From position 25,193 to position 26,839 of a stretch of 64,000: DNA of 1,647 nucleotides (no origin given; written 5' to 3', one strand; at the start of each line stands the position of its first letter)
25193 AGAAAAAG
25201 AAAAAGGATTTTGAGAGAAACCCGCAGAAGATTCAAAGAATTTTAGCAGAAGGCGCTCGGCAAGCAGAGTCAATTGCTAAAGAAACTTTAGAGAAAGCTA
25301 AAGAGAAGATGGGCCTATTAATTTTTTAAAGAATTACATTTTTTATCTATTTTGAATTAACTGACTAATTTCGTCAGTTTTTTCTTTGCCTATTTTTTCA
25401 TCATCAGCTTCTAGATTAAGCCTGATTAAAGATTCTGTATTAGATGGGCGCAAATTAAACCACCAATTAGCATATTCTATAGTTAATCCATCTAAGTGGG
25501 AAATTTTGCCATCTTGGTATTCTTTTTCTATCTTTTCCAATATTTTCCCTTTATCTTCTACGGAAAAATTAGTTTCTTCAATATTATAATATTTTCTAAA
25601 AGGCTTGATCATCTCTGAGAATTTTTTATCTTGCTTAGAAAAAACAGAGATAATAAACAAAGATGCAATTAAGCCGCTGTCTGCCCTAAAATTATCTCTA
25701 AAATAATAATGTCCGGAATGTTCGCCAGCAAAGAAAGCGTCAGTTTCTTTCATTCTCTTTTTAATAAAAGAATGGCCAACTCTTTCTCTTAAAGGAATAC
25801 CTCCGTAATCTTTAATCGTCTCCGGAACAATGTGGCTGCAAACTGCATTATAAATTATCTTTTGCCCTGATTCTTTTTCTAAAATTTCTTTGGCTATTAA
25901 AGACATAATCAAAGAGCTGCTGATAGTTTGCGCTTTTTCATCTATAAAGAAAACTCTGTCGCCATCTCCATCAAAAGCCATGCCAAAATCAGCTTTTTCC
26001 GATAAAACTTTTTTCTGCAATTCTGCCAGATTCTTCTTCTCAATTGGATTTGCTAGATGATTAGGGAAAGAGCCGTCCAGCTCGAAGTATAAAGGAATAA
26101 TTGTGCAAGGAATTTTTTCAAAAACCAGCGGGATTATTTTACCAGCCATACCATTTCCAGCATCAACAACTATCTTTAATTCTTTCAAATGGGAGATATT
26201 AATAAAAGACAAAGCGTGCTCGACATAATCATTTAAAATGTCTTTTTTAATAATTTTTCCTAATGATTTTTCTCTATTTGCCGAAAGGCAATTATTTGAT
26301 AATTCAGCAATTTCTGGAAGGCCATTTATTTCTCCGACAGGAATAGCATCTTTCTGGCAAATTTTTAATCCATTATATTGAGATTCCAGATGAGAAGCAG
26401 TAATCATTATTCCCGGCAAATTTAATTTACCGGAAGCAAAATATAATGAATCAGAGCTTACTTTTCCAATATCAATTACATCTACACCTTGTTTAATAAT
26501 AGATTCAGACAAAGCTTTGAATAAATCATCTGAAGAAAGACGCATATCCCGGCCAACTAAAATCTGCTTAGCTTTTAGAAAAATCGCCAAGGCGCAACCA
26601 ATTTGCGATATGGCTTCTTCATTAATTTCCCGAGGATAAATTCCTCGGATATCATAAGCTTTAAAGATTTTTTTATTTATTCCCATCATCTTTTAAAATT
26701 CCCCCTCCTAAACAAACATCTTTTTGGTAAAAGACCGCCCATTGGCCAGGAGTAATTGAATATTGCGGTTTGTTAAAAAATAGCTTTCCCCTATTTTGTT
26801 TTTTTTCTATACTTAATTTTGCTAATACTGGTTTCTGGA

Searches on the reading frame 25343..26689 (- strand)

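Call 35: search_protein_families(library=pfam, proteins=[window:25343-26689:-], max_evalue=0.00001)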
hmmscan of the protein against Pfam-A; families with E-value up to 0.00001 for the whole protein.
window:25343-26689:- (448 aa): 4 families
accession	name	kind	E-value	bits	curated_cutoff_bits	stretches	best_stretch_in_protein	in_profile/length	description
PF02878.22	PGM_PMM_I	-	2.1e-27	95.9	22.5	1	7-120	2-121/138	Phosphoglucomutase/phosphomannomutase, alpha/beta/alpha domain I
PF02879.22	PGM_PMM_II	-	6e-25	88.2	29.3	1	154-252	2-102/103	Phosphoglucomutase/phosphomannomutase, alpha/beta/alpha domain II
PF02880.22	PGM_PMM_III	-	3e-23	82.6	20.7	1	261-366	5-114/115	Phosphoglucomutase/phosphomannomutase, alpha/beta/alpha domain III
PF00408.26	PGM_PMM_IV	-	1e-08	35.5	23.1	1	372-441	1-65/68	Phosphoglucomutase/phosphomannomutase, C-terminal domain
